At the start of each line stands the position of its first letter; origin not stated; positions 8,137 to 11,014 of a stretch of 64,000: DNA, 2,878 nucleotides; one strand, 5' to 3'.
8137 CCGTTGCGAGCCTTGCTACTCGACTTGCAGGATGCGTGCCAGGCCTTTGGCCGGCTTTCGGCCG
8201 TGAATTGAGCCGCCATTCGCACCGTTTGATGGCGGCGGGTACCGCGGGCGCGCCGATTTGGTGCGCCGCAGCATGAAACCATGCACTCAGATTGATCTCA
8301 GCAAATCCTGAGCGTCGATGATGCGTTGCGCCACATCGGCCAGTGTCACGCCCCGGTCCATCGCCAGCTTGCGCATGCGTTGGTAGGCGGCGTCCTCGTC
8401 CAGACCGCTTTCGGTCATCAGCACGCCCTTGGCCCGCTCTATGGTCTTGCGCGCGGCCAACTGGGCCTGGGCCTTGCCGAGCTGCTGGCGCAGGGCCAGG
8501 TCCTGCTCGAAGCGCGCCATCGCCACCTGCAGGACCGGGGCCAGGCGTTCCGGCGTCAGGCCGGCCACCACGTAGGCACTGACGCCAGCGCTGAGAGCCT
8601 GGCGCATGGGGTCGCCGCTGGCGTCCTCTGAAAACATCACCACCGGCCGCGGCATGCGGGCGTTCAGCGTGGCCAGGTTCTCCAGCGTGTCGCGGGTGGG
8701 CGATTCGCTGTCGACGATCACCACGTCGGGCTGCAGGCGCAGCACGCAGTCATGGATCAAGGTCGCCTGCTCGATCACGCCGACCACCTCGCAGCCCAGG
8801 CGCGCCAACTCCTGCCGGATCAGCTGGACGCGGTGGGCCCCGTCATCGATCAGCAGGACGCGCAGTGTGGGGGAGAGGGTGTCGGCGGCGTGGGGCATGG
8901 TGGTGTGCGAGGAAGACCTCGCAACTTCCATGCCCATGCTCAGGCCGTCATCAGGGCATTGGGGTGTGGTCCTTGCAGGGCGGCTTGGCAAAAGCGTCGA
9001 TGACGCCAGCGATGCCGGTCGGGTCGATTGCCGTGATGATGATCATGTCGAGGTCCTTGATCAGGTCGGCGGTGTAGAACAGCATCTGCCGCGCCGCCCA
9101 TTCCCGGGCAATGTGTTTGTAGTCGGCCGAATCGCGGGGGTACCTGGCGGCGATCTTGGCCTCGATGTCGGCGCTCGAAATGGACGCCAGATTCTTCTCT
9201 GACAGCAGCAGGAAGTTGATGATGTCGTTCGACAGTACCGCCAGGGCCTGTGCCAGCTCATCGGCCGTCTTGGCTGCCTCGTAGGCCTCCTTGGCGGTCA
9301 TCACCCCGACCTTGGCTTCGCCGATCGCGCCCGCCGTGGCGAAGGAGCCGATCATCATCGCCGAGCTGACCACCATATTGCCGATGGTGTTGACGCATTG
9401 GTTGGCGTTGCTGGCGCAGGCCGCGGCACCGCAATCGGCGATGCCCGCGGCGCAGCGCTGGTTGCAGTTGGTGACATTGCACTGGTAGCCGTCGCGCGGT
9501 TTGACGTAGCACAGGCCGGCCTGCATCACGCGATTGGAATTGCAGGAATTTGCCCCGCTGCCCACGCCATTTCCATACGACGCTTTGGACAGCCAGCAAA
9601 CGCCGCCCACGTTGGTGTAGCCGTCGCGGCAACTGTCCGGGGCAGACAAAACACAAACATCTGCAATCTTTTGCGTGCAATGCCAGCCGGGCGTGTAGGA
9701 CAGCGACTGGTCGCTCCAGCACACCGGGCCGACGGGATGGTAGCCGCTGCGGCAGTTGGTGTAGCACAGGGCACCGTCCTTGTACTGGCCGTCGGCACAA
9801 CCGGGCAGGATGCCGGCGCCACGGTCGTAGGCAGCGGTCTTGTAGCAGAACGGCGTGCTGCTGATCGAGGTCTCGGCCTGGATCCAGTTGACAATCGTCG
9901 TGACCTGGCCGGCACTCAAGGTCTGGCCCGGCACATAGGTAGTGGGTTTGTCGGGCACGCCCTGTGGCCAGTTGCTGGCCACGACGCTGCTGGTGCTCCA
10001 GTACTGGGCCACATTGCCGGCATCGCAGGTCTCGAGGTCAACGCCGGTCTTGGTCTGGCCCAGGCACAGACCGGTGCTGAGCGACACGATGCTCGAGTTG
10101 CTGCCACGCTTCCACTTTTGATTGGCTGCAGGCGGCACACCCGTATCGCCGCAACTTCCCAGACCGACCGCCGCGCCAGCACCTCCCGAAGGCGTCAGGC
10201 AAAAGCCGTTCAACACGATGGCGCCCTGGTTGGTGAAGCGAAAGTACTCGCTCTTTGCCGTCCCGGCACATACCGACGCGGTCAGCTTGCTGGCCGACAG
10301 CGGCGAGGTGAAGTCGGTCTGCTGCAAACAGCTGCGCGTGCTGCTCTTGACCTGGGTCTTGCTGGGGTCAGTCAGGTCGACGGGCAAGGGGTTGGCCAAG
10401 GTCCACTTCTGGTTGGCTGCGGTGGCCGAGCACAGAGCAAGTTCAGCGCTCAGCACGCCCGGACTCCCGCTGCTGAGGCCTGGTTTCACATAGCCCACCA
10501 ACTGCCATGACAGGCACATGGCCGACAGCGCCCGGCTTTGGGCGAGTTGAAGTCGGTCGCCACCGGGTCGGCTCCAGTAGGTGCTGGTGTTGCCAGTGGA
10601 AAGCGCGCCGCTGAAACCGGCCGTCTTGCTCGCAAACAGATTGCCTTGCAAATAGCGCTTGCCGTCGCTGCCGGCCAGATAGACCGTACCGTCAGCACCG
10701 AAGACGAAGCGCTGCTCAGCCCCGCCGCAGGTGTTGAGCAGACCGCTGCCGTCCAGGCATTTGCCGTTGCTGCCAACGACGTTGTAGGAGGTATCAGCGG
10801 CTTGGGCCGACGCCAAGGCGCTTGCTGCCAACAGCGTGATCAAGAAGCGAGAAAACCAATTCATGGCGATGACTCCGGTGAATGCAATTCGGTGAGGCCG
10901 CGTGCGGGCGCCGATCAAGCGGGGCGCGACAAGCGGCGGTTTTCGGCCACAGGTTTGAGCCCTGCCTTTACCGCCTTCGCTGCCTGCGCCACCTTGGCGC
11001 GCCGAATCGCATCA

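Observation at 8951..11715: Candidate novel secreted module: ScsC-type disulfide isomerase plus a double beta-trefoil lectin / Cys-rich / helical-tail protein, wedged into the nitrate island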

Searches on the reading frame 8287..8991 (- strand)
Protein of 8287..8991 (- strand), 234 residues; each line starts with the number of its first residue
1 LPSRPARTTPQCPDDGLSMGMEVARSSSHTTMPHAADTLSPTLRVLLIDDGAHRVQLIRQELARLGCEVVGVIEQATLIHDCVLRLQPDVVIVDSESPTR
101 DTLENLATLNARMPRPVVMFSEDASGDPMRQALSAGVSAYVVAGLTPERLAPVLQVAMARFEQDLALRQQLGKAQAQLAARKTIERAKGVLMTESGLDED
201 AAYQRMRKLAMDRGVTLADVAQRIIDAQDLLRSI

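Call 3: search_protein_families(library=pfam, proteins=[window:8287-8991:-], max_evalue=0.1)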
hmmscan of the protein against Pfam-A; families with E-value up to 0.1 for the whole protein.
window:8287-8991:- (234 aa): 2 families
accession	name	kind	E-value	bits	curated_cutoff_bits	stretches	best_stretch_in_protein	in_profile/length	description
PF03861.19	ANTAR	-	1.4e-20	73.2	27.3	1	173-225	2-54/54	ANTAR domain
PF00072.30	Response_reg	-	2.6e-09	37.7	30.2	1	45-151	1-107/111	Response regulator receiver domain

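Call 4: search_protein_families(library=ncbifam, proteins=[window:8287-8991:-], max_evalue=0.1)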
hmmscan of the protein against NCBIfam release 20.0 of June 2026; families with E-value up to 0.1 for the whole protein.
window:8287-8991:- (234 aa): 36 families (the best 25 are shown)
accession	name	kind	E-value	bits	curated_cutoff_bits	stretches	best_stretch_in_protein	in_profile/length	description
NF001965.0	PRK00742.1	subfamily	2.9e-09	36.6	293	1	42-141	3-105/357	chemotaxis-specific protein-glutamate methyltransferase CheB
NF009206.0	PRK12555.1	subfamily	9e-09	34.7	342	1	44-139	2-100/340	chemotaxis-specific protein-glutamate methyltransferase CheB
NF011896.0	PRK15369.1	equivalog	8.8e-07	28.7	242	1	43-171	4-135/211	two component system response regulator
NF007935.0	PRK10651.1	equivalog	1.1e-06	28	250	1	44-159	8-125/216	two-component system response regulator NarL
NF007977.0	PRK10701.1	equivalog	1.2e-06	28.2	330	1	44-181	3-136/241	two-component system response regulator RstA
NF052445.1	RespRegMctR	equivalog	4.4e-06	26.3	300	1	43-152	2-113/205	two-component system response regulator MctR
NF041367.1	CheY_Halo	equivalog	6.2e-06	26.6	200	1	45-143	1-99/114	chemotaxis protein CheY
NF007135.0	PRK09581.1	equivalog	7e-06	25.1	474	1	41-179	154-292/457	PleD family two-component system response regulator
NF007901.0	PRK10610.1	equivalog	9.6e-06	25.8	189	1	42-150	5-116/129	chemotaxis response regulator CheY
TIGR02875.1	spore_0_A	equivalog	1.6e-05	24.3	200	1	43-185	3-149/262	sporulation transcription factor Spo0A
NF040689.1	MtrAB_MtrA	equivalog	1.8e-05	24.2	300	1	45-208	1-163/219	MtrAB system response regulator MtrA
NF047466.1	hybrid_RR_LvrB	exception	3.3e-05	23.2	500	1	42-169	3-131/377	hybrid histidine kinase/response regulator LvrB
NF008677.0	PRK11697.1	equivalog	6.7e-05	22.4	246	1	43-160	2-118/238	two-component system response regulator BtsR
NF040534.1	resp_reg_YycF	equivalog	0.00013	21.3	340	1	44-165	2-122/231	response regulator YycF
NF008469.0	PRK11361.1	equivalog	0.00013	20.9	714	1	41-158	3-120/461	acetoacetate metabolism transcriptional regulator AtoC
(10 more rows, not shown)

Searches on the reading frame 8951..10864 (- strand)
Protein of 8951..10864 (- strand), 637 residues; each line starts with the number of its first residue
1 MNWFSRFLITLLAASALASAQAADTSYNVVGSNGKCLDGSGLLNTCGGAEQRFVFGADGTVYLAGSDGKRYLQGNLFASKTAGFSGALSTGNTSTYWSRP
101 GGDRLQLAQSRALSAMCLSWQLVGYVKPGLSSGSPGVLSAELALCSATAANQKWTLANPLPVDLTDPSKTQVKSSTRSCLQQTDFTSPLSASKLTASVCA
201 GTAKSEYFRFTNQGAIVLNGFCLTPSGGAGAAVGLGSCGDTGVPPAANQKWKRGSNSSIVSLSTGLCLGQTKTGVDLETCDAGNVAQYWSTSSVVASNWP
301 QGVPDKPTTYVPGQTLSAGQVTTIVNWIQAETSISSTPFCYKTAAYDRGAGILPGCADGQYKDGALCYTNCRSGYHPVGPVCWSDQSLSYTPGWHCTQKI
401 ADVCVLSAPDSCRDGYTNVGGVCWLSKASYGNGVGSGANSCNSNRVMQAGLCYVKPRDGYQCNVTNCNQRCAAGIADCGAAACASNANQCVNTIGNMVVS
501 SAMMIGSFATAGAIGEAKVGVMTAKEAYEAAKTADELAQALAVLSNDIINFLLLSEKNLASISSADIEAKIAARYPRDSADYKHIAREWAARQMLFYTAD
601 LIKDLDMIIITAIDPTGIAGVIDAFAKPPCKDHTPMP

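Call 3: search_protein_families(library=pfam, proteins=[window:8951-10864:-], max_evalue=0.1)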
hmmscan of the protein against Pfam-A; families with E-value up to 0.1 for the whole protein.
window:8951-10864:- (637 aa): 1 family
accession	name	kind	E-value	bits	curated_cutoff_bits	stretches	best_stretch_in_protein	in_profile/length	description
PF00652.28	Ricin_B_lectin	-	5.4e-12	46.4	29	1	171-289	4-126/126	Ricin-type beta-trefoil lectin domain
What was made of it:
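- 9983..10393 (-): Gene 2 domain 2 (aa ~158-294): ricin-B-type beta-trefoil lectin domain with 6 Cys. Pfam Ricin_B_lectin 5.4e-12 over aa 171-289 (call 3).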

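Call 4: search_protein_families(library=ncbifam, proteins=[window:8951-10864:-], max_evalue=0.1)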
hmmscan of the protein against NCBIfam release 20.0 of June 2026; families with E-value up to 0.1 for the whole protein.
window:8951-10864:- (637 aa): 0 families

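Call 5: find_homologous_proteins(query=window:8951-10864:-, max_evalue=0.001)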
Query window:8951-10864:- (637 aa): 32 proteins with E <= 0.001 among 8000 candidates.
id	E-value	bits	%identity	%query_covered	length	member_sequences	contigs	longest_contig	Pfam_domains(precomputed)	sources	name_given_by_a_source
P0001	0.0e+0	1217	82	100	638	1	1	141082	PF00652.29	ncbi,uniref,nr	ncbi:RICIN domain-containing protein [Paucibacter sp. APW11]|uniref:RICIN domain-containing protein 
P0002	0.0e+0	1202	85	100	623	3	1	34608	PF00652.29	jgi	-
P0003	0.0e+0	1188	83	100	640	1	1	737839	-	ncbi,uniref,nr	ncbi:RICIN domain-containing protein [Roseateles albus]|uniref:Ricin-type beta-trefoil lectin domain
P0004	0.0e+0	1167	83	100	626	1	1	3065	PF00652.29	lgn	-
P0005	0.0e+0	1163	82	100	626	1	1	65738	PF00652.29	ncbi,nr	ncbi:MAG: ricin-type beta-trefoil lectin domain protein [Burkholderiaceae bacterium]|nr:ricin-type b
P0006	0.0e+0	1142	80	100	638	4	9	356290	PF00652.29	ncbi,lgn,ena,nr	nr:RICIN domain-containing protein [uncultured Roseateles sp.]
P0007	0.0e+0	1135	78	100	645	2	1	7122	PF00652.29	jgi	jgi:hypothetical protein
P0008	0.0e+0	1129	80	100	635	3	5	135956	PF00652.29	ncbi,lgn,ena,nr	nr:ricin-type beta-trefoil lectin domain protein [uncultured Roseateles sp.]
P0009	0.0e+0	1068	77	100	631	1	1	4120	PF00652.29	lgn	-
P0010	0.0e+0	1040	72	100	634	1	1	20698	PF00652.29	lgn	-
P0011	1.3e-298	1010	72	100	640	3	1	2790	-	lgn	-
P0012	6.2e-294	995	70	100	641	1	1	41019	-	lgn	-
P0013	1.1e-292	990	71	100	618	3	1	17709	PF00652.29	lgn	-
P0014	1.8e-281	953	69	100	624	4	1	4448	PF00652.29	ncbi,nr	ncbi:MAG: ricin-type beta-trefoil lectin domain protein [Paucibacter sp.]|nr:ricin-type beta-trefoil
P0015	3.5e-279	946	68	100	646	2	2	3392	PF14200.13,PF00652.29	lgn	-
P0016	3.8e-267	906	66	100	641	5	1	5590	PF14200.13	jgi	-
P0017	1.1e-266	905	65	100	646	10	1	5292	PF14200.13,PF00652.29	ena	-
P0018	1.2e-216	739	80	66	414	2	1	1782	PF00652.29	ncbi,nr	ncbi:MAG: ricin-type beta-trefoil lectin domain protein, partial [Burkholderiaceae bacterium]|nr:ric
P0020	1.8e-160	554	45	100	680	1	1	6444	PF00652.29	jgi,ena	-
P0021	1.8e-127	445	43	99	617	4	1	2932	PF14200.13,PF00652.29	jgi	jgi:hypothetical protein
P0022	8.1e-118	413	56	52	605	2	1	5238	-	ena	-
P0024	3.2e-114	401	39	93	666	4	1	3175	PF00652.29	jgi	jgi:hypothetical protein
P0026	4.3e-106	374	38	100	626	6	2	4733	PF00652.29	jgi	jgi:hypothetical protein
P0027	7.8e-101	357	49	52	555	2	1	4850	-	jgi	jgi:hypothetical protein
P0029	7.9e-89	317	40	79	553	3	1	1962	PF00652.29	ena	-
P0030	3.2e-69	252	37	70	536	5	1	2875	PF14200.13,PF00652.29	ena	-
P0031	6.3e-18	83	34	29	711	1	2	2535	-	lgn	-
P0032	2.5e-7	48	43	9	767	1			PF00264.26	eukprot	eukprot:g3855.t1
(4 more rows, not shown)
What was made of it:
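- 10394..10798 (-): Gene 2 domain 1 (aa ~23-157): a diverged beta-trefoil-like duplicate with 4 Cys. Some homologues carry both PF14200 and PF00652 (call 5).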

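Call 12: find_encoding_contigs(protein=P0001, flank=6000, max_places=2)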
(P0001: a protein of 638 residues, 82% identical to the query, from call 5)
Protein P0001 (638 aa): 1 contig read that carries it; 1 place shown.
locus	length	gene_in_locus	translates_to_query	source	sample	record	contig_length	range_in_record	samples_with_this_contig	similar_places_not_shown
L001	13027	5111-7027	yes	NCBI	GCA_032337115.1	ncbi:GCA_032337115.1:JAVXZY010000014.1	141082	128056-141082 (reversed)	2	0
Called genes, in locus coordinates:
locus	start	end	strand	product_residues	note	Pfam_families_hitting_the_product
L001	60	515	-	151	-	-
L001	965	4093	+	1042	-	-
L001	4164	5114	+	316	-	PF13462:Thioredoxin_4, PF01323:DSBA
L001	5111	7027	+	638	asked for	PF00652:Ricin_B_lectin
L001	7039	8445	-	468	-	PF10396:TrmE_N, PF12631:MnmE_helical, PF01926:MMR_HSR1, PF02421:FeoB_N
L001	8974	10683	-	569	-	PF14849:YidC_periplas, PF02096:60KD_IMP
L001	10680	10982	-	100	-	PF01809:YidD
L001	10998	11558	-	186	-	PF00825:Ribonuclease_P (weak)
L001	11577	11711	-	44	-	PF00468:Ribosomal_L34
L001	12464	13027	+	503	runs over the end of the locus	PF11638:DnaA_N, PF00308:Bac_DnaA, PF00004:AAA (weak), PF01695:IstB_IS21 (weak), PF08299:Bac_DnaA_C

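Call 13: find_encoding_contigs(protein=P0003, flank=6000, max_places=2)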
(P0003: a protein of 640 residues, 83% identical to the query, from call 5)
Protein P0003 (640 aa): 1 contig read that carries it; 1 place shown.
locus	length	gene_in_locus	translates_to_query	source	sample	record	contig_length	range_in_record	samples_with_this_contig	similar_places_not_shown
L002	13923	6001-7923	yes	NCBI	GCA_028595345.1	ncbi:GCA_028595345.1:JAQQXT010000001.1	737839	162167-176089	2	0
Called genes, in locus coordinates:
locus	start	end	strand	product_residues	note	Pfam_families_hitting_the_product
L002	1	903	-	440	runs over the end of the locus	PF00512:HisKA, PF02518:HATPase_c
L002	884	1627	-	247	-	PF00072:Response_reg, PF00486:Trans_reg_C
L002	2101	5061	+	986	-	PF07589:PEP_exosort_dom (weak)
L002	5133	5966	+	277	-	PF13098:Thioredoxin_2 (weak), PF13462:Thioredoxin_4, PF01323:DSBA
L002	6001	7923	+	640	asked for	-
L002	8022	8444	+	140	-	PF04116:FA_hydroxylase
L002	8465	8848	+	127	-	PF04116:FA_hydroxylase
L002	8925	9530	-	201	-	PF01243:PNPOx_N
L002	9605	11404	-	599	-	PF00128:Alpha-amylase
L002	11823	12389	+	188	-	-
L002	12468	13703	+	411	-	PF03575:Peptidase_S51 (weak)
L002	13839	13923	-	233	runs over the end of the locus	-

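Call 14: find_encoding_contigs(protein=P0020, flank=6000, max_places=2)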
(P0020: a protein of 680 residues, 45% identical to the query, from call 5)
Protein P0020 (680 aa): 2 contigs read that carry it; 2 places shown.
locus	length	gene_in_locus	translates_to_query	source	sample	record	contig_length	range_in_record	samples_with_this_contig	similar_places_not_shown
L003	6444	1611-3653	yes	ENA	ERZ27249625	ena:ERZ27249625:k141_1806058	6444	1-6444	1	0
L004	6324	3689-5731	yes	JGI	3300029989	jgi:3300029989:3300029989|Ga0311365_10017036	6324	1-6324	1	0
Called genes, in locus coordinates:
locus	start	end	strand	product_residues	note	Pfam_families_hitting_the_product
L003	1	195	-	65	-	?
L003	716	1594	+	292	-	PF13462:Thioredoxin_4, PF01323:DSBA (weak)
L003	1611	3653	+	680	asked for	PF00652:Ricin_B_lectin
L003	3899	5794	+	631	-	PF12482:DUF3701, PF00589:Phage_integrase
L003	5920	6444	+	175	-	?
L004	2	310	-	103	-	?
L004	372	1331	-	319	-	PF01965:DJ-1_PfpI, PF00165:HTH_AraC (faint), PF12833:HTH_18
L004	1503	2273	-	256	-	PF01965:DJ-1_PfpI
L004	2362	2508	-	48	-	-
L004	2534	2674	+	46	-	-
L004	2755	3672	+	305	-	PF13462:Thioredoxin_4, PF01323:DSBA (weak)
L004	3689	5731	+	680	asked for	PF00652:Ricin_B_lectin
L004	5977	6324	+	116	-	?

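Call 15: find_encoding_contigs(protein=P0022, flank=6000, max_places=2)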
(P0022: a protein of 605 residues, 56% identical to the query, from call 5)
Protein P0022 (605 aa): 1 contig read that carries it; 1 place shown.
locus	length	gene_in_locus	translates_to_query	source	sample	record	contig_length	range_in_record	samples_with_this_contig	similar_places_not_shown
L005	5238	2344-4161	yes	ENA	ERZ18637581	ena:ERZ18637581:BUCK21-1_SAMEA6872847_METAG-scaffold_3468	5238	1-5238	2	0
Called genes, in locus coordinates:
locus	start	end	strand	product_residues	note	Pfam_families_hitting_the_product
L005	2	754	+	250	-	?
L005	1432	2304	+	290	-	PF13098:Thioredoxin_2 (weak), PF13462:Thioredoxin_4, PF01323:DSBA (weak)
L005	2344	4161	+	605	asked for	-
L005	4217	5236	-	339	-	?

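Call 16: find_encoding_contigs(protein=P0027, flank=6000, max_places=2)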
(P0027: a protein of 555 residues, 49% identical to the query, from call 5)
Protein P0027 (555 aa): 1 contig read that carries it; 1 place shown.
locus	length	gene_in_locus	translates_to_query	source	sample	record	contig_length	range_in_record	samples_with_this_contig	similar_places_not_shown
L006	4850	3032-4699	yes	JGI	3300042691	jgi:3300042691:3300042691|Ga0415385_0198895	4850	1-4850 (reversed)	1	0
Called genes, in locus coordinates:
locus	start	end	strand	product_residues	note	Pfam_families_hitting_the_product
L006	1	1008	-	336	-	?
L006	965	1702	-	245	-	PF00072:Response_reg, PF00486:Trans_reg_C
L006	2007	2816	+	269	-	PF13098:Thioredoxin_2 (weak), PF13462:Thioredoxin_4, PF01323:DSBA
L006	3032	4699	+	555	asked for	-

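Call 17: find_encoding_contigs(protein=P0026, flank=6000, max_places=3)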
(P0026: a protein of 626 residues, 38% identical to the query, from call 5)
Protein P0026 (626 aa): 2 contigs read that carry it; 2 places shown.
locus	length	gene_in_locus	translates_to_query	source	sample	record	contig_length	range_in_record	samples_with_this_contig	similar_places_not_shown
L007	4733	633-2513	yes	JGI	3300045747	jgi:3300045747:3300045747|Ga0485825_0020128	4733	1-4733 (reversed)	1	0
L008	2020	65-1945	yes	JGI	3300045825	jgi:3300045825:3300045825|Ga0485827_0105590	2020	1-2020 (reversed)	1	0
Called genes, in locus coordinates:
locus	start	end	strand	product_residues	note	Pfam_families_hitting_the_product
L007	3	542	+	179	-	?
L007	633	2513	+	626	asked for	PF00652:Ricin_B_lectin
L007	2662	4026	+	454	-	PF00202:Aminotran_3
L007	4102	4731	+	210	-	?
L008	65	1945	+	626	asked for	PF00652:Ricin_B_lectin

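Call 20: find_encoding_contigs(protein=P0030, flank=6000, max_places=2)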
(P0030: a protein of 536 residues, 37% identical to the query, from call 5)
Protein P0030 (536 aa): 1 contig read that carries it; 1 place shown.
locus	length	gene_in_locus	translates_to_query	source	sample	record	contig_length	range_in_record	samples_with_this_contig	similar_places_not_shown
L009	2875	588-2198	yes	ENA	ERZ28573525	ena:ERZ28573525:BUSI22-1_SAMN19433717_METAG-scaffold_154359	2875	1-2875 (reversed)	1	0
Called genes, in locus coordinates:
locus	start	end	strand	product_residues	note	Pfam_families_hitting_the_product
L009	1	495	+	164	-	?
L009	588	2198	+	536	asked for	PF00652:Ricin_B_lectin, PF14200:RicinB_lectin_2 (faint)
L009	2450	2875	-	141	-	?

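Call 21: find_encoding_contigs(protein=P0031, flank=6000, max_places=2)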
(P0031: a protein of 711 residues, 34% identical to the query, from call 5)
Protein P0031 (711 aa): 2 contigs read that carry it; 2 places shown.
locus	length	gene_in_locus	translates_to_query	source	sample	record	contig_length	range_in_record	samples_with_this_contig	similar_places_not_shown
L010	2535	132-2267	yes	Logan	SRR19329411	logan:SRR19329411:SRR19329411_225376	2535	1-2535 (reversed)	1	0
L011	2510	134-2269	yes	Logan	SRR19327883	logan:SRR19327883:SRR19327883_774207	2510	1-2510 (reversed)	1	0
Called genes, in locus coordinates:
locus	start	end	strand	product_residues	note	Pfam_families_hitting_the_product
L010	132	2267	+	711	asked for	-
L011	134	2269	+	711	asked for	-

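Call 22: search_protein_families(library=pfam, proteins=[L007:3-542:+, L009:1-495:+, L001:965-4093:+, L002:2101-5061:+, L005:2-754:+, P0022, P0027, P0031], max_evalue=0.01)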
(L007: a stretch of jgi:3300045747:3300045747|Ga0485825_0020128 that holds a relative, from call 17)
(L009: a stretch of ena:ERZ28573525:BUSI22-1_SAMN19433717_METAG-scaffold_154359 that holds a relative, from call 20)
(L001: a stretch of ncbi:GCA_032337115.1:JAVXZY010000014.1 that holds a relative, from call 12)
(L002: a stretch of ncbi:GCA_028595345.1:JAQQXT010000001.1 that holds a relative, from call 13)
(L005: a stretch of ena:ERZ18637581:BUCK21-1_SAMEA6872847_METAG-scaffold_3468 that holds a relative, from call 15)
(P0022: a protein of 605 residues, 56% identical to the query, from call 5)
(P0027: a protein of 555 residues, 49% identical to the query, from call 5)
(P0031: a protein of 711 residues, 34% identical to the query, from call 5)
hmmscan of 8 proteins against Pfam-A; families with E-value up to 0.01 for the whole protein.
L007:3-542:+ (179 aa): 5 families
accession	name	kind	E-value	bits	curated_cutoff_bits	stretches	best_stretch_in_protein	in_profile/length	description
PF13462.12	Thioredoxin_4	-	5.7e-13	49.8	23.2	1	16-165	4-164/165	Thioredoxin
PF01323.26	DSBA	-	4.3e-12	46.6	25.6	2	28-76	1-49/191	DSBA-like thioredoxin domain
PF13098.12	Thioredoxin_2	-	2.1e-06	28.5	27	1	24-162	4-102/104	Thioredoxin-like domain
PF00085.26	Thioredoxin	-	0.00046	20.6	23.5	1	26-62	19-54/103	Thioredoxin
PF13192.12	Thioredoxin_3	-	0.0091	16.4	24.8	0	128-164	38-75/76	Thioredoxin domain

L009:1-495:+ (164 aa): 4 families
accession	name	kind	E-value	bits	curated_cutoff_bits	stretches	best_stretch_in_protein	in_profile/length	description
PF01323.26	DSBA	-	6.7e-13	49.3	25.6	2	1-70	1-95/191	DSBA-like thioredoxin domain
PF13462.12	Thioredoxin_4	-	6.6e-10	39.8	23.2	1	1-139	16-165/165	Thioredoxin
PF13098.12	Thioredoxin_2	-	9.3e-05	23.2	27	1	2-135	9-102/104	Thioredoxin-like domain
PF00085.26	Thioredoxin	-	0.0033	17.8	23.5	0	2-26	22-46/103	Thioredoxin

L001:965-4093:+ (1042 aa): 1 family
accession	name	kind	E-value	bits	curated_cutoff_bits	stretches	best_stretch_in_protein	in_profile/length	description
PF07589.16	PEP-CTERM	-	9.7e-07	29.1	20.7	1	1013-1035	1-24/24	PEP-CTERM motif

L002:2101-5061:+ (986 aa): 1 family
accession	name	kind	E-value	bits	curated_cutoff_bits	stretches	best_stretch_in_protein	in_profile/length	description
PF07589.16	PEP-CTERM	-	2.7e-08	34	20.7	1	961-983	1-24/24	PEP-CTERM motif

L005:2-754:+ (250 aa): 2 families
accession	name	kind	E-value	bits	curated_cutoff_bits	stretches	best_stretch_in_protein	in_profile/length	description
PF12146.15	Hydrolase_4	-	0.0012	18.7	27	0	1-134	11-115/239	Serine aminopeptidase, S33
PF12697.13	Abhydrolase_6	-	0.0091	17.1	26.3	0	1-148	5-113/217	Alpha/beta hydrolase family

P0022 (605 aa): 0 families

P0027 (555 aa): 0 families

P0031 (711 aa): 0 families

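Call 31: search_protein_families(library=pfam, proteins=[P0032], max_evalue=10)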
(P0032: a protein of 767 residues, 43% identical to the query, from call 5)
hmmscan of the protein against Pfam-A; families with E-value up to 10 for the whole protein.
P0032 (767 aa): 2 families
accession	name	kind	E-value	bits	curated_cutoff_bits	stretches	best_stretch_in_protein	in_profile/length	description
PF00264.25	Tyrosinase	-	1.2e-06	29.5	22.6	2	532-554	181-203/214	Common central domain of tyrosinase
PF19474.4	DUF6011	-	0.063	13.3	26.6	2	623-632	26-35/37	Family of unknown function (DUF6011)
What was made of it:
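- Checked: No family in Pfam or NCBIfam covers residues 295-637 (calls 3, 4, 31).
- Tried and rejected: Pfam (E up to 10) and NCBIfam scans of the C-terminal half found nothing (calls 3, 4, 31).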
